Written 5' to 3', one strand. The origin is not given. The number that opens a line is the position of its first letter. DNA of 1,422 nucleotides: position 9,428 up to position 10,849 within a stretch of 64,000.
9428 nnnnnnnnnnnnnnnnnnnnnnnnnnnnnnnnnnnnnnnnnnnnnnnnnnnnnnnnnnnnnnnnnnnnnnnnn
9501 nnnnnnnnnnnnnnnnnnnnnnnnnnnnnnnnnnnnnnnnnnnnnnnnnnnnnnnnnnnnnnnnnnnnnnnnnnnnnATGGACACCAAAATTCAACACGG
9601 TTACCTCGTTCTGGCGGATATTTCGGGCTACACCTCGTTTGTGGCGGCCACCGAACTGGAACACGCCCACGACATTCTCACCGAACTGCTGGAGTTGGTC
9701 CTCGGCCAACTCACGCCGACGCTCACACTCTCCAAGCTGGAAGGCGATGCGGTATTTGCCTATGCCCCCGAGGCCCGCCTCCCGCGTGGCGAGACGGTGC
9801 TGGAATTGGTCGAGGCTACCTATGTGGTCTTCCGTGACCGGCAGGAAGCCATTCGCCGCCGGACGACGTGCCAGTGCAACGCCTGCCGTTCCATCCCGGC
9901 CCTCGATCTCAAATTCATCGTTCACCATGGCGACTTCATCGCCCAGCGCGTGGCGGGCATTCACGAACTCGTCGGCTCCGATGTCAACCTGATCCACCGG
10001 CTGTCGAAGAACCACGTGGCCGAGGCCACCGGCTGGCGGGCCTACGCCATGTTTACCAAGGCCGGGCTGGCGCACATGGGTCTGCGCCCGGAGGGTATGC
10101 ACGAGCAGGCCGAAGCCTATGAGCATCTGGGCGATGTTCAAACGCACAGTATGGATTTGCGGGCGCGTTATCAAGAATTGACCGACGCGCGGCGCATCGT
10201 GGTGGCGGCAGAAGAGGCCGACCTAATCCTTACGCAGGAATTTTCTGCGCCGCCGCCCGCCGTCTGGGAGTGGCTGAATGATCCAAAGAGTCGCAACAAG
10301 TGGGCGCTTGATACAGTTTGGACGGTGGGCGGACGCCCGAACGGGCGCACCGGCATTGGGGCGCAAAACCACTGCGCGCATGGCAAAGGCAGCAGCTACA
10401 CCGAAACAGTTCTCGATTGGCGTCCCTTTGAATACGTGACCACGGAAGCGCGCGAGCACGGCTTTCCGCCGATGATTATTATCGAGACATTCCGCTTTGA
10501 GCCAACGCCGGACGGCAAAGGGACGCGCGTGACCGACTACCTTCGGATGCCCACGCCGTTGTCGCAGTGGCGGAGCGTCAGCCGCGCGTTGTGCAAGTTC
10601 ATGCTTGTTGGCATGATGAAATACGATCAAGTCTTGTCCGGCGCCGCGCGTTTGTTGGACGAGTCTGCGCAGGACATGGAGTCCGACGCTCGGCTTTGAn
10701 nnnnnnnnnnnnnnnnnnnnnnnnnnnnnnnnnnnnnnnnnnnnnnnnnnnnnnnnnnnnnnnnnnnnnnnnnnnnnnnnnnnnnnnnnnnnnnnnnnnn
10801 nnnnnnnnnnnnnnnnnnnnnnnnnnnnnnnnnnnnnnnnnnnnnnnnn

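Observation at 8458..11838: Three tandem paralogs fusing a DUF2652-type, class-III-cyclase-like domain to an SRPBCC ligand-binding-type domain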

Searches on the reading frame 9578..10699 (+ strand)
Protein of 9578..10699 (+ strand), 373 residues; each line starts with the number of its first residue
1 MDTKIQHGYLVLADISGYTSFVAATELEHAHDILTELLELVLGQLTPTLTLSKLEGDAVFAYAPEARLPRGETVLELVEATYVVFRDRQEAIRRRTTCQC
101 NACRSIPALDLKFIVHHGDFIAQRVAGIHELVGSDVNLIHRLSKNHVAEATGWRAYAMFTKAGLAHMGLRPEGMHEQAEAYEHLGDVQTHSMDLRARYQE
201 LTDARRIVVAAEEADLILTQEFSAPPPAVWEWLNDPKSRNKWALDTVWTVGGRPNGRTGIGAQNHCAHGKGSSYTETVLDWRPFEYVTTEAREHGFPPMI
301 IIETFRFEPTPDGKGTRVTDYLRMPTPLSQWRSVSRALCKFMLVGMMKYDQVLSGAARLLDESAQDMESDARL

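Call 3: search_protein_families(library=pfam, proteins=[window:9578-10699:+], max_evalue=1)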
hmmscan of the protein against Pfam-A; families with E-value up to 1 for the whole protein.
window:9578-10699:+ (373 aa): 3 families
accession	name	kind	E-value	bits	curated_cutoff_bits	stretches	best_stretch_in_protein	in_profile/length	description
PF10851.13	DUF2652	-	2.6e-28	98.8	22.1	1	35-149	2-115/118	Protein of unknown function (DUF2652)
PF10604.15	Polyketide_cyc2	-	2.3e-10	41.4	27.4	1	219-322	7-106/142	Polyketide cyclase / dehydrase and lipid transport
PF08327.17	AHSA1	-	0.00038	21.1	22.1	1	224-319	2-93/125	Activator of Hsp90 ATPase homolog 1-like protein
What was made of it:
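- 9578..10699 (+): Copy 2, 373 aa. DUF2652 cyclase-like domain at about aa 1-193 (nt 9578-10156); SRPBCC domain at about aa 216-372 (nt 10223-10693). Pfam DUF2652 E 2.6e-28; Polyketide_cyc2 E 2.3e-10; AHSA1 E 4e-4 (call 3).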

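Call 4: search_protein_families(library=ncbifam, proteins=[window:9578-10699:+], max_evalue=1)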
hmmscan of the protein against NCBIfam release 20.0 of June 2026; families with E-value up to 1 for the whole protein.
window:9578-10699:+ (373 aa): 0 families

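Call 7: search_solved_structures(query=window:9578-10699:+, max_evalue=10, show_alignments=2)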
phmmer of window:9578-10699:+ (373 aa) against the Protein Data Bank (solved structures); distinct sequences matched with E-value up to 10: 8.
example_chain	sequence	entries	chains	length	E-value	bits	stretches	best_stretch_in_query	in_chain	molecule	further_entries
5k7v_A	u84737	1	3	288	0.00049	22.2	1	102-160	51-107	Designed protein HR00C3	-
6vfh_B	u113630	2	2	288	0.0089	18.1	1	102-160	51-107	T33_dn10B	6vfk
2luz_A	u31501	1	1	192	0.011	17.8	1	197-246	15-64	CalU16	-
6u1s_A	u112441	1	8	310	0.014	17.4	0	118-151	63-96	de novo designed 16-helix transmembrane nanopore, TMHC8_R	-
4fpw_A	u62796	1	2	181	0.021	16.8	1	203-246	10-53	CalU16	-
1xfs_A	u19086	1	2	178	0.045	15.7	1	213-251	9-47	conserved hypothetical protein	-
1xuv_A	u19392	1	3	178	0.1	14.6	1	205-320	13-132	hypothetical protein MM0500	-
1u5t_B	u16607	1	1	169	2.1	10.3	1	154-245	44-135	Defective in vacuolar protein sorting; Vps36p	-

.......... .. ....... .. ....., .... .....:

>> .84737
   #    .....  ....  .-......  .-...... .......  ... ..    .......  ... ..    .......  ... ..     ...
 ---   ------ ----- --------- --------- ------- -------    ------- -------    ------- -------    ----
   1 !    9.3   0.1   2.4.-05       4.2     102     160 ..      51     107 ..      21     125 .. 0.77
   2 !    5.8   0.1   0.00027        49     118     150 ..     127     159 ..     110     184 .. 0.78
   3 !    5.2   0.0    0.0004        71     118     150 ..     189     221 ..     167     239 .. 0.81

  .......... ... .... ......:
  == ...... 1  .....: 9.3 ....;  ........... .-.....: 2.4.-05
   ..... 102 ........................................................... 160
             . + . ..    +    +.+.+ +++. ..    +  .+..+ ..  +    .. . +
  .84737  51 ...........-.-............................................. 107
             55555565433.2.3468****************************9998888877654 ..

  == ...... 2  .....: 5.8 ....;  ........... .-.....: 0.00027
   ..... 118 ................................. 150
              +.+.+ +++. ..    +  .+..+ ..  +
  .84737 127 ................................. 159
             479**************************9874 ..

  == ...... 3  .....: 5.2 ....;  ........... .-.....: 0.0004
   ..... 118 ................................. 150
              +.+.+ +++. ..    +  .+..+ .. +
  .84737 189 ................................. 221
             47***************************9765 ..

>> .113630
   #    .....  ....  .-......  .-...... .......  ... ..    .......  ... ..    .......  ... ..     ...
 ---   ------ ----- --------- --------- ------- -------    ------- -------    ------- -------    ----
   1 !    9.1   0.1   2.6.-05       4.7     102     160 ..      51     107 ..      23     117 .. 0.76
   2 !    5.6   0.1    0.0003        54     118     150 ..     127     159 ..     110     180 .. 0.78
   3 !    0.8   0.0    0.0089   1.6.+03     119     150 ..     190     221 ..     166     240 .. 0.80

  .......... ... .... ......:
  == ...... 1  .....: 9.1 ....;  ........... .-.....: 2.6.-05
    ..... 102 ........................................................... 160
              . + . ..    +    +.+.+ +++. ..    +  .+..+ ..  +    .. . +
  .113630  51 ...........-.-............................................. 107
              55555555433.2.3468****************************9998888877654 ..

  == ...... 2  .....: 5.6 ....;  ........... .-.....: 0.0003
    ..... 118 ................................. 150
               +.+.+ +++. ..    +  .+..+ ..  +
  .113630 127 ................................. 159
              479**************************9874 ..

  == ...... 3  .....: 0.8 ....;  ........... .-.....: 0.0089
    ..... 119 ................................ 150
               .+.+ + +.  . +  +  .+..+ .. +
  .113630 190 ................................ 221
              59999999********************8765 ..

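Call 12: find_homologous_proteins(query=window:9578-10699:+, max_evalue=0.00001)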
Query window:9578-10699:+ (373 aa): 3506 proteins with E <= 0.00001 among 8000 candidates; the best 120 are listed.
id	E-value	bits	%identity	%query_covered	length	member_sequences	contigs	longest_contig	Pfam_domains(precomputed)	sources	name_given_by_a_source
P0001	1.1e-225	766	100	89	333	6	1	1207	PF10851.14,PF10604.16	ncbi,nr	ncbi:MAG: DUF2652 domain-containing protein, partial [Chloroflexi bacterium]|nr:DUF2652 domain-conta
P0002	2.7e-165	568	67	97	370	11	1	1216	PF10851.14,PF10604.16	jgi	jgi:uncharacterized protein YndB with AHSA1/START domain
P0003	2.7e-161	555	66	97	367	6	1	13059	PF10851.14,PF10604.16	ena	-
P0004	1.8e-158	545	78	85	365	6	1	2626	PF10851.14,PF10604.16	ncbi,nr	ncbi:MAG: DUF2652 domain-containing protein [Chloroflexi bacterium]|nr:DUF2652 domain-containing pro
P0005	9.7e-157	540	65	96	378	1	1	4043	PF10851.14,PF10604.16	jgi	jgi:hypothetical protein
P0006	1.4e-154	532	62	98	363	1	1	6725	PF10851.14,PF10604.16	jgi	-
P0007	3.2e-154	531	63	97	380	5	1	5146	PF10851.14,PF10604.16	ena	-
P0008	3.6e-154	531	63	97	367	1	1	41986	PF10851.14,PF10604.16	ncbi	-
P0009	5.7e-154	530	63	99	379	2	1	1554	PF10851.14,PF10604.16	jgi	-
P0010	7.1e-154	530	65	96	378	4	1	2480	PF10851.14,PF10604.16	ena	-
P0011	1.6e-152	526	63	98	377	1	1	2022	PF10851.14,PF10604.16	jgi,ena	-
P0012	5.0e-152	524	62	97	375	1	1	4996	PF10851.14,PF10604.16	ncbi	ncbi:MAG: DUF2652 domain-containing protein [Anaerolineales bacterium]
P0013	1.1e-151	523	65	95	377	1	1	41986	PF10851.14,PF10604.16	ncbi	-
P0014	3.8e-151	521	61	99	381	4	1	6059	PF10851.14,PF10604.16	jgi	jgi:uncharacterized protein YndB with AHSA1/START domain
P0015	8.8e-151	520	64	96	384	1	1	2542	PF10851.14,PF10604.16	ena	-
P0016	1.4e-149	516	61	99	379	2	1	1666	PF08327.18,PF10851.14,PF10604.16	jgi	jgi:uncharacterized protein YndB with AHSA1/START domain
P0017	3.7e-149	515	62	97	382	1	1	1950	PF10851.14,PF10604.16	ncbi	ncbi:MAG: DUF2652 domain-containing protein [Anaerolineales bacterium]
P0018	5.8e-149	514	60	97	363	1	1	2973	PF10851.14,PF10604.16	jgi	jgi:hypothetical protein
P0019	2.1e-148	512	62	97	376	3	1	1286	PF10851.14,PF10604.16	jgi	-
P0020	1.7e-147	509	61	97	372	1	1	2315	PF10851.14,PF10604.16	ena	-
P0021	2.9e-147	508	60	99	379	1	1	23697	PF08327.18,PF10851.14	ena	-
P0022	2.7e-146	505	62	97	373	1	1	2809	PF10851.14,PF10604.16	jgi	-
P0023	3.9e-146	505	59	99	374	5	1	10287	PF10851.14,PF10604.16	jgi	-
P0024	1.7e-145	503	59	98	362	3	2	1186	PF08327.18,PF10851.14,PF10604.16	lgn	-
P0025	3.2e-145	502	68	88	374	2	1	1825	PF10851.14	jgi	jgi:uncharacterized protein YndB with AHSA1/START domain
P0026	6.9e-145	501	61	98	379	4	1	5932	PF08327.18,PF10851.14,PF10604.16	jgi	-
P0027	1.2e-144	500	65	92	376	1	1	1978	PF10851.14,PF10604.16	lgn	-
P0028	2.2e-144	499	68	88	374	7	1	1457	PF10851.14,PF10604.16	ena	-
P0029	8.6e-144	497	57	99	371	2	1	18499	PF10851.14,PF10604.16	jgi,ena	-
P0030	2.6e-143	495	67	88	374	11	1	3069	PF10851.14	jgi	jgi:uncharacterized protein YndB with AHSA1/START domain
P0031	3.4e-143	495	62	97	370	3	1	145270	PF10851.14,PF10604.16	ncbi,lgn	-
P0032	6.8e-143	494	61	98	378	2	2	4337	PF10851.14,PF10604.16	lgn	-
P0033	9.0e-143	494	68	88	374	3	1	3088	PF10851.14,PF10604.16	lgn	-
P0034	2.1e-142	492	59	98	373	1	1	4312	PF10851.14,PF10604.16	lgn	-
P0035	3.3e-142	492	64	92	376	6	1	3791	PF10851.14,PF10604.16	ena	-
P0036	4.3e-142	491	58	99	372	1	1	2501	PF10851.14,PF10604.16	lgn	-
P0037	1.1e-141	490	62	97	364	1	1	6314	PF10851.14,PF10604.16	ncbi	ncbi:MAG: DUF2652 domain-containing protein, partial [Anaerolineales bacterium]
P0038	1.2e-141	490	59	97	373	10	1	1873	PF10851.14,PF10604.16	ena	-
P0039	2.2e-141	489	59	99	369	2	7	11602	PF10851.14,PF10604.16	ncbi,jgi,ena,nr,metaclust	ncbi:MAG TPA: DUF2652 domain-containing protein [Anaerolineales bacterium]|nr:DUF2652 domain-contain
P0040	4.4e-141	488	58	99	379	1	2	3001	PF08327.18,PF10851.14,PF10604.16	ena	-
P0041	6.5e-141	487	57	99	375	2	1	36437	PF10851.14,PF10604.16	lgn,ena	-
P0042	3.7e-140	485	59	97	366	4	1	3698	PF10851.14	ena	-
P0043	4.4e-140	485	61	97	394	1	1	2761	PF08327.18,PF10851.14,PF10604.16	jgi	jgi:hypothetical protein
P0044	6.6e-140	484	58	98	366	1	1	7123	PF10851.14,PF10604.16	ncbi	-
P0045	8.4e-140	484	58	99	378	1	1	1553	PF10851.14,PF10604.16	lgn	-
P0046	8.5e-140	484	59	96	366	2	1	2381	PF10851.14,PF10604.16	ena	-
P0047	9.3e-140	484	61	97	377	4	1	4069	PF10851.14,PF10604.16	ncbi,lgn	-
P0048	2.2e-139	482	58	97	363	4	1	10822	PF10851.14,PF10604.16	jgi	jgi:uncharacterized protein YndB with AHSA1/START domain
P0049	2.5e-139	482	58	99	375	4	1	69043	PF10851.14,PF10604.16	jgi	jgi:uncharacterized protein YndB with AHSA1/START domain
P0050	6.6e-139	481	57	99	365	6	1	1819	PF10851.14,PF10604.16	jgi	jgi:uncharacterized protein YndB with AHSA1/START domain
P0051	1.4e-138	480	58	97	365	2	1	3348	PF10851.14,PF10604.16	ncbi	-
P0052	1.5e-138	480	59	99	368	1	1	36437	PF10851.14,PF10604.16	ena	-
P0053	2.4e-138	479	58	98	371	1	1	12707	PF10851.14,PF10604.16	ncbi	-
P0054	2.8e-138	479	58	97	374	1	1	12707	PF10851.14,PF10604.16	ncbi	-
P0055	3.4e-138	479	58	99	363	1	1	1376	PF10851.14,PF10604.16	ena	-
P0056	3.7e-138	478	60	98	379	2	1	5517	PF10851.14,PF10604.16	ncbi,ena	-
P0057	4.1e-138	478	58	98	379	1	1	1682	PF10851.14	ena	-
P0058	8.2e-138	477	57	99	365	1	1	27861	PF10851.14,PF10604.16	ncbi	-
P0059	8.4e-138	477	59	97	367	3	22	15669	PF10851.14,PF10604.16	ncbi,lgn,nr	ncbi:MAG: DUF2652 domain-containing protein [Anaerolineales bacterium]|nr:DUF2652 domain-containing 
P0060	1.1e-137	477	59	99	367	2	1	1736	PF10851.14,PF10604.16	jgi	jgi:hypothetical protein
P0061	1.1e-137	477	58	97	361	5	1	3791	PF10851.14,PF10604.16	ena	-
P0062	1.4e-137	477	56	99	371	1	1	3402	PF10851.14,PF10604.16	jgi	jgi:hypothetical protein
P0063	1.4e-137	476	59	97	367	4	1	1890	PF10851.14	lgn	-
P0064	1.5e-137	476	59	98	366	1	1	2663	PF10851.14,PF10604.16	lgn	-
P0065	2.1e-137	476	58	97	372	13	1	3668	PF10851.14,PF10604.16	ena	-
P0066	3.1e-137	475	57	98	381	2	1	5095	PF10851.14,PF10604.16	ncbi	-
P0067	3.4e-137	475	60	97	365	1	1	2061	PF10851.14,PF10604.16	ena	-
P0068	3.5e-137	475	63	88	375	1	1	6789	PF10851.14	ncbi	-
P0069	4.2e-137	475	59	99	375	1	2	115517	PF08327.18,PF10851.14,PF10604.16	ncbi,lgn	-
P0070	4.2e-137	475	60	97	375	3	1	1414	PF10851.14,PF10604.16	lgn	-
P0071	4.5e-137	475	58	97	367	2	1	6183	PF10851.14,PF10604.16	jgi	-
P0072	5.0e-137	475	58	97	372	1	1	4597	PF10851.14,PF10604.16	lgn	-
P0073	5.0e-137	475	57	98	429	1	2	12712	PF10851.14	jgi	jgi:hypothetical protein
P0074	5.2e-137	475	58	98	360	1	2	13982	PF10851.14,PF10604.16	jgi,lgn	jgi:hypothetical protein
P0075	5.6e-137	474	57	98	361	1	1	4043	PF10851.14,PF10604.16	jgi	jgi:uncharacterized protein YndB with AHSA1/START domain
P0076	6.3e-137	474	58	97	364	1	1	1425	PF10851.14,PF10604.16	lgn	-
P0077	6.3e-137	474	59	97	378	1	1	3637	PF10851.14,PF10604.16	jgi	-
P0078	6.7e-137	474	56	99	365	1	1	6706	PF10851.14,PF10604.16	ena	-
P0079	6.9e-137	474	59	97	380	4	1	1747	PF08327.18,PF10851.14,PF10604.16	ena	-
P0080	7.4e-137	474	56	99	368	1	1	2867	PF10851.14,PF10604.16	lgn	-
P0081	9.0e-137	474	57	98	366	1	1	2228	PF10851.14,PF10604.16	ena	-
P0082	9.1e-137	474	69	79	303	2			PF10851.14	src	-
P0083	9.7e-137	474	60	94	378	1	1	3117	PF10851.14,PF10604.16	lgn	-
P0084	1.0e-136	474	58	98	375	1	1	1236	PF08327.18,PF10851.14,PF10604.16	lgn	-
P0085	1.3e-136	473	57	98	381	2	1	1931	PF10851.14,PF10604.16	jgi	jgi:hypothetical protein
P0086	2.0e-136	473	59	97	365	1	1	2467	PF10851.14,PF10604.16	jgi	jgi:uncharacterized protein YndB with AHSA1/START domain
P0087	2.0e-136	473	59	96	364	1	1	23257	PF10851.14,PF10604.16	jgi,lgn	-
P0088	2.0e-136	473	58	97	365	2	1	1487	PF10851.14,PF10604.16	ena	-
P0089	2.2e-136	473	58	97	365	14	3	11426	PF10851.14,PF10604.16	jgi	jgi:hypothetical protein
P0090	2.5e-136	472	58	97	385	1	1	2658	PF10851.14,PF10604.16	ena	-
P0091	2.7e-136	472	58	99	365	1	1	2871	PF10851.14,PF10604.16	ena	-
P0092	2.8e-136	472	64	89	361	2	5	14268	PF10851.14,PF10604.16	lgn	-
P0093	2.9e-136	472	59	97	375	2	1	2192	PF10851.14,PF10604.16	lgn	-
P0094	2.9e-136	472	58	98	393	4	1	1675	PF10851.14,PF10604.16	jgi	jgi:hypothetical protein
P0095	3.0e-136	472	58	98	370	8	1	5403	PF10851.14,PF10604.16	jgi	-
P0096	4.3e-136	472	57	98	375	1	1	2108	PF10851.14,PF10604.16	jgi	jgi:hypothetical protein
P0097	4.4e-136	472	58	97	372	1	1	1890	PF10851.14,PF10604.16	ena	-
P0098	4.6e-136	471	56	98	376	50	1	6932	PF10851.14,PF10604.16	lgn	-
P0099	5.0e-136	471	58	97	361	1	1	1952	PF10851.14,PF10604.16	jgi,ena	-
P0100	5.7e-136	471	56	97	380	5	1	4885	PF10851.14,PF10604.16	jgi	-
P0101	6.7e-136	471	59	94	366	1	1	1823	PF10851.14,PF10604.16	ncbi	-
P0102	7.0e-136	471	58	99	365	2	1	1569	PF10851.14,PF10604.16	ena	-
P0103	8.7e-136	471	57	97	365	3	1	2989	PF10851.14,PF10604.16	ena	-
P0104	8.9e-136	471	59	97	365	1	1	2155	PF10851.14,PF10604.16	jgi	jgi:hypothetical protein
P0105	9.2e-136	471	58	98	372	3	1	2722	PF10851.14,PF10604.16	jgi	jgi:hypothetical protein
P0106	9.5e-136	470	57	99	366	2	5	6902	PF10851.14,PF10604.16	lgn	-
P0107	1.0e-135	470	58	99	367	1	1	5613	PF10851.14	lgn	-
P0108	1.1e-135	470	58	97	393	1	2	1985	PF10851.14,PF10604.16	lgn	-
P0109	1.1e-135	470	58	97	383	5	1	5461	PF10851.14,PF10604.16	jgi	jgi:Protein of unknown function (DUF2652)/Polyketide cyclase / dehydrase and lipid transport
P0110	1.3e-135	470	59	97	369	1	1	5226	PF10851.14,PF10604.16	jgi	jgi:hypothetical protein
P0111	1.3e-135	470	58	97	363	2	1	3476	PF10851.14,PF10604.16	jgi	jgi:hypothetical protein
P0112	1.5e-135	470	58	97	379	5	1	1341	PF10851.14,PF10604.16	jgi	jgi:hypothetical protein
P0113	1.6e-135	470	56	99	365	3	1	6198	PF10851.14,PF10604.16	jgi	jgi:hypothetical protein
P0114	1.7e-135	470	56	99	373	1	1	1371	PF10851.14,PF10604.16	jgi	-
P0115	1.9e-135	470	58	98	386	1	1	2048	PF10851.14,PF10604.16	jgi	jgi:hypothetical protein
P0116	2.2e-135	469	59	97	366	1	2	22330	PF10851.14,PF10604.16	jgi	jgi:hypothetical protein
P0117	2.3e-135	469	59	98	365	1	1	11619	PF10851.14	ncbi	-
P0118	2.5e-135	469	58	99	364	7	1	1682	PF10851.14,PF10604.16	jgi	-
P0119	2.5e-135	469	58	98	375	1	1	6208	PF10851.14,PF10604.16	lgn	-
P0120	2.5e-135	469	58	95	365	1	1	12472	PF10851.14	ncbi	ncbi:MAG TPA: DUF2652 domain-containing protein [Anaerolineales bacterium]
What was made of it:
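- Closest known: AHSA1/YndB-type SRPBCC proteins. Same: JGI annotates relatives as 'YndB with AHSA1/START domain' (call 12).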

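Call 20: search_solved_structures(query=A2, max_evalue=10, show_alignments=0)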
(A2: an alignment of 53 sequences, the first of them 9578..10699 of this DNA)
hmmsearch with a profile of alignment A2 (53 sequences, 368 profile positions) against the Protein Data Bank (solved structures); distinct sequences matched with E-value up to 10: 8.
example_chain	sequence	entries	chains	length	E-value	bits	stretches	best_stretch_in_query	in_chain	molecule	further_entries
5k7v_A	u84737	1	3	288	0.00082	21.6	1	119-166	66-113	Designed protein HR00C3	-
6u1s_A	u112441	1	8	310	0.0071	18.5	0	118-159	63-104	de novo designed 16-helix transmembrane nanopore, TMHC8_R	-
4oxq_A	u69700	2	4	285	0.0099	18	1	176-239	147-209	Manganese ABC transporter, periplasmic-binding protein SitA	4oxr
1xuv_A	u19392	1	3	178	0.016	17.3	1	205-356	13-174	hypothetical protein MM0500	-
6vfh_B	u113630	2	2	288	0.019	17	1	119-166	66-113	T33_dn10B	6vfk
1xfs_A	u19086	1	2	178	0.062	15.4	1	212-332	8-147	conserved hypothetical protein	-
2kv3_A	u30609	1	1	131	0.21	13.6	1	225-280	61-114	Regenerating islet-derived protein 4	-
2ldk_A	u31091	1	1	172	7.8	8.5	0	215-355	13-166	Uncharacterized protein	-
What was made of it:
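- On Class III nucleotidyl cyclase (CHD; Pfam Guanylate_cyc PF00211): No cyclase was found in PDB phmmer or hmmsearch (calls 7, 20).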
